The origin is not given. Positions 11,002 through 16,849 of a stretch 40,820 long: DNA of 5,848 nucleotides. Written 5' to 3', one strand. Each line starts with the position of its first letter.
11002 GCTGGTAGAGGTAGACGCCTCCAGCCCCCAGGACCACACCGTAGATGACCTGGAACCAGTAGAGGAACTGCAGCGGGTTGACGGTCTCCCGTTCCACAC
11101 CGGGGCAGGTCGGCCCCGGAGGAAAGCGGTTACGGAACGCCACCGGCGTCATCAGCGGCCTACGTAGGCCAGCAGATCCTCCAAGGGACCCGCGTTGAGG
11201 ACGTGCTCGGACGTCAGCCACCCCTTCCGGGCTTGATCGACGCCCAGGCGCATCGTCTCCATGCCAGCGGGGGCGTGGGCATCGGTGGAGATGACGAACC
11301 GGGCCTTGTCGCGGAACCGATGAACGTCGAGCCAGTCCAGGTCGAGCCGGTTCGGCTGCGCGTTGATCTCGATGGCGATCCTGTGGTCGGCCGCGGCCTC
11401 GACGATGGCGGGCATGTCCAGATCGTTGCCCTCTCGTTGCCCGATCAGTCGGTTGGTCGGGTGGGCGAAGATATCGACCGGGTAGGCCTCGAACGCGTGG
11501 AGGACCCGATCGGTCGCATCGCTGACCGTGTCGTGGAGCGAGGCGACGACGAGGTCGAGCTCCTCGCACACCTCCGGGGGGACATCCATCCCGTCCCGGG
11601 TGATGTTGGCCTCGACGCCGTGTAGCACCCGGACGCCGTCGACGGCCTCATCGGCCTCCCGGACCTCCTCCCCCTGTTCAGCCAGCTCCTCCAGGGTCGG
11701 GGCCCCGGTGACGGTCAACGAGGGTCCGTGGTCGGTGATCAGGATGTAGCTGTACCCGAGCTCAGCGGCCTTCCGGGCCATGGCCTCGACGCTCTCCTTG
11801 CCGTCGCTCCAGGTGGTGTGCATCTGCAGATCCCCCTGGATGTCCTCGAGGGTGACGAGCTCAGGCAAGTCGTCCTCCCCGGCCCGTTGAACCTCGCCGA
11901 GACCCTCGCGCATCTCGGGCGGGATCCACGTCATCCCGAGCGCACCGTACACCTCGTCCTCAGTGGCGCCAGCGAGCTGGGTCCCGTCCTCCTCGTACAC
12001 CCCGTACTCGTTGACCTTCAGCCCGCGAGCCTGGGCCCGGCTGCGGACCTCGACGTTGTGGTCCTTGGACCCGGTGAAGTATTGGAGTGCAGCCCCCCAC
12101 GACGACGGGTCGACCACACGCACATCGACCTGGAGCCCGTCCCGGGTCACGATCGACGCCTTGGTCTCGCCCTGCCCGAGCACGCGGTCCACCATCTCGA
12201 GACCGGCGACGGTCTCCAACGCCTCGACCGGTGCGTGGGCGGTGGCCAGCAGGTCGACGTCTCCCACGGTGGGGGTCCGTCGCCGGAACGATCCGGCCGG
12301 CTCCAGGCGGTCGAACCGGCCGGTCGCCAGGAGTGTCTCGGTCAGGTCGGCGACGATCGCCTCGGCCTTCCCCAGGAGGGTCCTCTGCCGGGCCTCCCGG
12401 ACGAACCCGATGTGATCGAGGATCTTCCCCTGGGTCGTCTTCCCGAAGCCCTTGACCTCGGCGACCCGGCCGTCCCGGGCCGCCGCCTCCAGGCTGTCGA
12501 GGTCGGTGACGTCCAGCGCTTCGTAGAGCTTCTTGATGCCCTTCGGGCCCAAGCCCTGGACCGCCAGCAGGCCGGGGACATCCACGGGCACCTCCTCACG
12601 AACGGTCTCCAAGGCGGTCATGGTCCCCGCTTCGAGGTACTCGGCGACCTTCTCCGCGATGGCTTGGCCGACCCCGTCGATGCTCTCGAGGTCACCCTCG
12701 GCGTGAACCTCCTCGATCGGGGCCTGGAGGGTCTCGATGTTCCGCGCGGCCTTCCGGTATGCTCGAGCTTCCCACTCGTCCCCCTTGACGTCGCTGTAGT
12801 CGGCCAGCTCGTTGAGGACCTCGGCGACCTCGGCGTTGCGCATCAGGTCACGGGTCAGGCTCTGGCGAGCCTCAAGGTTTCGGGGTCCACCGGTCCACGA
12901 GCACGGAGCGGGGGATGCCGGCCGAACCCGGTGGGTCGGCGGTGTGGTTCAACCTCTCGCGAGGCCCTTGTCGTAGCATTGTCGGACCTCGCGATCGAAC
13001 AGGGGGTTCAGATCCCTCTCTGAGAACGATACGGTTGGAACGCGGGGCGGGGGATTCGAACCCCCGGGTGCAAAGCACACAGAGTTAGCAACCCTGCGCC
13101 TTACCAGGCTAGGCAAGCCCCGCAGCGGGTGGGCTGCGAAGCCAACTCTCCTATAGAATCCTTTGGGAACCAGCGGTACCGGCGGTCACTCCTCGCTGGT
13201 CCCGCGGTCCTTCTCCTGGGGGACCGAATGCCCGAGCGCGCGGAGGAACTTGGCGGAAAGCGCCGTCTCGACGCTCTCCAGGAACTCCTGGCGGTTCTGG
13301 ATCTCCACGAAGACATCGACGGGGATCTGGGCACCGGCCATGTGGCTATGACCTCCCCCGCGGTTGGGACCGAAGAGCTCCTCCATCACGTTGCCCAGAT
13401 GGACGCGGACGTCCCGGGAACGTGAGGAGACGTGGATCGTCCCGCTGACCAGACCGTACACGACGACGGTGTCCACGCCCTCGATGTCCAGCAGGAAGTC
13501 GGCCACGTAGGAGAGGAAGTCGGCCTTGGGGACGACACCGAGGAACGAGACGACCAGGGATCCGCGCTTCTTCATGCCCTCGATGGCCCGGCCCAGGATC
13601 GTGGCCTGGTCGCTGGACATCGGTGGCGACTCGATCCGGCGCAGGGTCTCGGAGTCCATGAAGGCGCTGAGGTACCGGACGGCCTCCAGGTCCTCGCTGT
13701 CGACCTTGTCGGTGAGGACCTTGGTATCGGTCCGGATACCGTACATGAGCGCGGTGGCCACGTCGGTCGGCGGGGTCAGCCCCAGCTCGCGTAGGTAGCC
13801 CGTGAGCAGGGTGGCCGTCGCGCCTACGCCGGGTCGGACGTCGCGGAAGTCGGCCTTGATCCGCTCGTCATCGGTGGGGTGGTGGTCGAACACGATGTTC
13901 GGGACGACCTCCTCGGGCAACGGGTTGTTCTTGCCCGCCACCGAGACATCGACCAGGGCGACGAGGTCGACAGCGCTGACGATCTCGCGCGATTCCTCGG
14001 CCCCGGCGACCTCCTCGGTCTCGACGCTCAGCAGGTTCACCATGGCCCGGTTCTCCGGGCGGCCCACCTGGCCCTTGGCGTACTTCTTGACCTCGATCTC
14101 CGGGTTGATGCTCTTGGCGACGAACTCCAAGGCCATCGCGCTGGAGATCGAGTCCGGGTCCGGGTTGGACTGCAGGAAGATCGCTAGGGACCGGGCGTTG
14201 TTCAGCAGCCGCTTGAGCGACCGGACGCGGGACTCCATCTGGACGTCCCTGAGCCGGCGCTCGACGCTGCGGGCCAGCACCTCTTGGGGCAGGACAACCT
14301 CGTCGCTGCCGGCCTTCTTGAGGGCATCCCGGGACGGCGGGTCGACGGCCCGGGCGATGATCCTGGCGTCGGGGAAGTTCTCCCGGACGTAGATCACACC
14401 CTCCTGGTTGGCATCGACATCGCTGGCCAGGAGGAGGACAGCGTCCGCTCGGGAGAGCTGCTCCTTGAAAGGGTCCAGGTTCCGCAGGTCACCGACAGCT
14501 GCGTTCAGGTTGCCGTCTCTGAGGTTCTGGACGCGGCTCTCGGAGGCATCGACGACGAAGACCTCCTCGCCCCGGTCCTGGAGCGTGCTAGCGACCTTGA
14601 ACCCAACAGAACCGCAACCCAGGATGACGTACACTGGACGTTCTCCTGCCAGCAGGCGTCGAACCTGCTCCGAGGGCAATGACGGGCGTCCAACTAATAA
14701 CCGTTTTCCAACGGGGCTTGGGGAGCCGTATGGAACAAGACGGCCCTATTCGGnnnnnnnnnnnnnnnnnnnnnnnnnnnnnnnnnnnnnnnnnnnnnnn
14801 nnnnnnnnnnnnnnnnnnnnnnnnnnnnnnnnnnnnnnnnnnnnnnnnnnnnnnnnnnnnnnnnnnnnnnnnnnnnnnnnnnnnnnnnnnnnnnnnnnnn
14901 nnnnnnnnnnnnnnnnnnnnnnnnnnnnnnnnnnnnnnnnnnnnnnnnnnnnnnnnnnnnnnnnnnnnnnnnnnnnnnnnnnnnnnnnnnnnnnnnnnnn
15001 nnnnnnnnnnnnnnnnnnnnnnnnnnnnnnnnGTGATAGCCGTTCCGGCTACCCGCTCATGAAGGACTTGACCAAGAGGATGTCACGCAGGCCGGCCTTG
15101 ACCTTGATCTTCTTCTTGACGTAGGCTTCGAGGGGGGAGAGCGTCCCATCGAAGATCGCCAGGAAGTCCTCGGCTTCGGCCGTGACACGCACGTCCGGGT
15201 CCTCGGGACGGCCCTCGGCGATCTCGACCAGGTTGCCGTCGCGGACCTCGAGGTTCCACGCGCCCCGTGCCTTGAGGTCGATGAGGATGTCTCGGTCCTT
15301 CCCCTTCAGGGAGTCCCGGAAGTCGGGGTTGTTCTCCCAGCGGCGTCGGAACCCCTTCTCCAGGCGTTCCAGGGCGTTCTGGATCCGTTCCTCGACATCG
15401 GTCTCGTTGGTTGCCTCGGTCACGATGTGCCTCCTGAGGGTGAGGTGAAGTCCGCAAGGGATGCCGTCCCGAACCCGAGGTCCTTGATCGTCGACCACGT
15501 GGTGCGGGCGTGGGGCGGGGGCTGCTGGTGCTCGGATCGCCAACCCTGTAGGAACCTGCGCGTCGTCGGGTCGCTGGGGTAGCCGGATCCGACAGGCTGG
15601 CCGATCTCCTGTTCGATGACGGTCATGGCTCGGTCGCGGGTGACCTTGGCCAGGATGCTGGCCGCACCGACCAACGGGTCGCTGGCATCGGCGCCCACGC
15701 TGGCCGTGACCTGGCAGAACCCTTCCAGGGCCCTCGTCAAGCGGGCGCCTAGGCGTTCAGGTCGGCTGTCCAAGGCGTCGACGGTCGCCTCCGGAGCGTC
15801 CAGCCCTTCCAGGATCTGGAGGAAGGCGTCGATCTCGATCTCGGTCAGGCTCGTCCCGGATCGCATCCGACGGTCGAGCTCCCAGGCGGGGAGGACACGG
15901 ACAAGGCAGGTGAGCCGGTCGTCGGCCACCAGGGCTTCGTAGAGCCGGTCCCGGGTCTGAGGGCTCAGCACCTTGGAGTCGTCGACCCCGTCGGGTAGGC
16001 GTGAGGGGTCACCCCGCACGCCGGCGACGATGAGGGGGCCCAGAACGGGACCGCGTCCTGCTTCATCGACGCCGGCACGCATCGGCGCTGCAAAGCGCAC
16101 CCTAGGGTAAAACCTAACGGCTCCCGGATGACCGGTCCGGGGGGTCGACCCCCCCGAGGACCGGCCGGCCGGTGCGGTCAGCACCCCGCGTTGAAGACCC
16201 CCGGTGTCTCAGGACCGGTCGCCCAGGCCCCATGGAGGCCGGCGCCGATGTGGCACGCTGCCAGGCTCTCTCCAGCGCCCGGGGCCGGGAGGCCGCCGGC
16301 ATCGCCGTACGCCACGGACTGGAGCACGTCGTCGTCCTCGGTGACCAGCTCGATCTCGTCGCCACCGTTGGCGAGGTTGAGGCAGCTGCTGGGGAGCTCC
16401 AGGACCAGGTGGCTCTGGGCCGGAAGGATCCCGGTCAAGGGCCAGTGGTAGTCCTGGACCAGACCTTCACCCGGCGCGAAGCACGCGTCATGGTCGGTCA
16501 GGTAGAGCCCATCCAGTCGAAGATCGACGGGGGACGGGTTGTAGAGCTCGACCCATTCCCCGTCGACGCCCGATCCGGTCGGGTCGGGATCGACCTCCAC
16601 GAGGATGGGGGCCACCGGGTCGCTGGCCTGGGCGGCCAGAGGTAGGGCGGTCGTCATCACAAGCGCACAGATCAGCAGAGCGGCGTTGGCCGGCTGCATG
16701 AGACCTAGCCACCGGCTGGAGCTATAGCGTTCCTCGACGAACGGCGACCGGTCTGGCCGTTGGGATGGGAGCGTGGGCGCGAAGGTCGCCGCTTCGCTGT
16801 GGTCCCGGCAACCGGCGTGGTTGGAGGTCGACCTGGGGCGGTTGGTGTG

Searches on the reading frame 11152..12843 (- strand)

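Call 37: search_protein_families(library=pfam, proteins=[window:11152-12843:-], max_evalue=0.00001)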
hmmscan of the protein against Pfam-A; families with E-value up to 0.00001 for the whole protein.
window:11152-12843:- (563 aa): 4 families
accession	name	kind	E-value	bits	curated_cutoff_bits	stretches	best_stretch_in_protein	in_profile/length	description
PF14791.11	DNA_pol_B_thumb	-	2.2e-23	82.3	25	1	252-313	1-63/63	DNA polymerase beta thumb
PF14716.13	HHH_8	-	3.4e-19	69.4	30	1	1-74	1-72/73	Helix-hairpin-helix domain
PF02811.25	PHP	-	1e-08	36.1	26.4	1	338-420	1-70/164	PHP domain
PF14520.12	HHH_5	-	8.4e-08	33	27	1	92-144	4-54/57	Helix-hairpin-helix domain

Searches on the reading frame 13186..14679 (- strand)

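Call 38: search_protein_families(library=pfam, proteins=[window:13186-14679:-], max_evalue=0.00001)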
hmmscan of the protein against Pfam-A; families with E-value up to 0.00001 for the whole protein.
window:13186-14679:- (497 aa): 3 families
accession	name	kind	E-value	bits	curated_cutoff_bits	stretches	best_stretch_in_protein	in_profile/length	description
PF02254.24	TrkA_N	-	2.8e-21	76.4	23.8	1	17-131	1-116/116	TrkA-N domain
PF02272.25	DHHA1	-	1.6e-11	45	25.9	1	375-474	4-100/102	DHHA1 domain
PF01368.27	DHH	-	1.9e-09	38.3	28.1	1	166-315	3-125/125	DHH family, N-terminal domain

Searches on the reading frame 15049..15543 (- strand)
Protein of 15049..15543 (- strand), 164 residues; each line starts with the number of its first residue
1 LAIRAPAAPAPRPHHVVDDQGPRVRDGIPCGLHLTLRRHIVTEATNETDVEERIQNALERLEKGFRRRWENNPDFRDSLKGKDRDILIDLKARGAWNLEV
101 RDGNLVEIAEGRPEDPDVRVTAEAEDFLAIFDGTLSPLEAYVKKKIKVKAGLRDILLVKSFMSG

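Call 38: search_protein_families(library=pfam, proteins=[window:15049-15543:-], max_evalue=0.00001)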
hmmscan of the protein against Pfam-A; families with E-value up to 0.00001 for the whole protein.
window:15049-15543:- (164 aa): 1 family
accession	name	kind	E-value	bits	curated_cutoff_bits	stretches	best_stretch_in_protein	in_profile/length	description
PF02036.22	SCP2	-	5.7e-08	33.5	21.3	1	84-149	22-87/101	SCP-2 sterol transfer family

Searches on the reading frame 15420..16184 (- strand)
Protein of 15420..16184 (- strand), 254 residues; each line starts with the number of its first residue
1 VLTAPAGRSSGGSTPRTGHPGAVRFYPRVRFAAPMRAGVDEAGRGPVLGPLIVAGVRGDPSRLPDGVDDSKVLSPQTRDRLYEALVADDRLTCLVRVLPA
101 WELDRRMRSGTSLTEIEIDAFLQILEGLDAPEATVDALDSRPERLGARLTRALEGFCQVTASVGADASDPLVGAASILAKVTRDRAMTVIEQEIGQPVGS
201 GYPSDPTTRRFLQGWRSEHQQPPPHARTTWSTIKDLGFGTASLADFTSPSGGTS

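Call 38: search_protein_families(library=pfam, proteins=[window:15420-16184:-], max_evalue=0.00001)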
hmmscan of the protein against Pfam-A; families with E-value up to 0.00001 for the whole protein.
window:15420-16184:- (254 aa): 1 family
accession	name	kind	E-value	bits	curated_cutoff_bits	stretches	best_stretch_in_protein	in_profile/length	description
PF01351.25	RNase_HII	-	2.2e-33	116.3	25.8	1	37-232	1-198/199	Ribonuclease HII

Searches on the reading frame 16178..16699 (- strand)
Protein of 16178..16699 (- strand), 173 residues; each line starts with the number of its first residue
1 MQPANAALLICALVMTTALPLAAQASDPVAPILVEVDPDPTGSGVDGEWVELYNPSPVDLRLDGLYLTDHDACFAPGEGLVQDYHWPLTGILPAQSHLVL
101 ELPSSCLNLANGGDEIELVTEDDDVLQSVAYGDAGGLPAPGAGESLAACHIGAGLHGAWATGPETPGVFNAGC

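Call 38: search_protein_families(library=pfam, proteins=[window:16178-16699:-], max_evalue=0.00001)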
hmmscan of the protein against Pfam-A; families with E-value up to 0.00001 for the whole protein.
window:16178-16699:- (173 aa): 1 family
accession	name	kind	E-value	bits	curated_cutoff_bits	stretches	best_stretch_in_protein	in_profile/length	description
PF00932.25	LTD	-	5.3e-09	36.9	34.3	1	31-132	8-108/109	Lamin Tail Domain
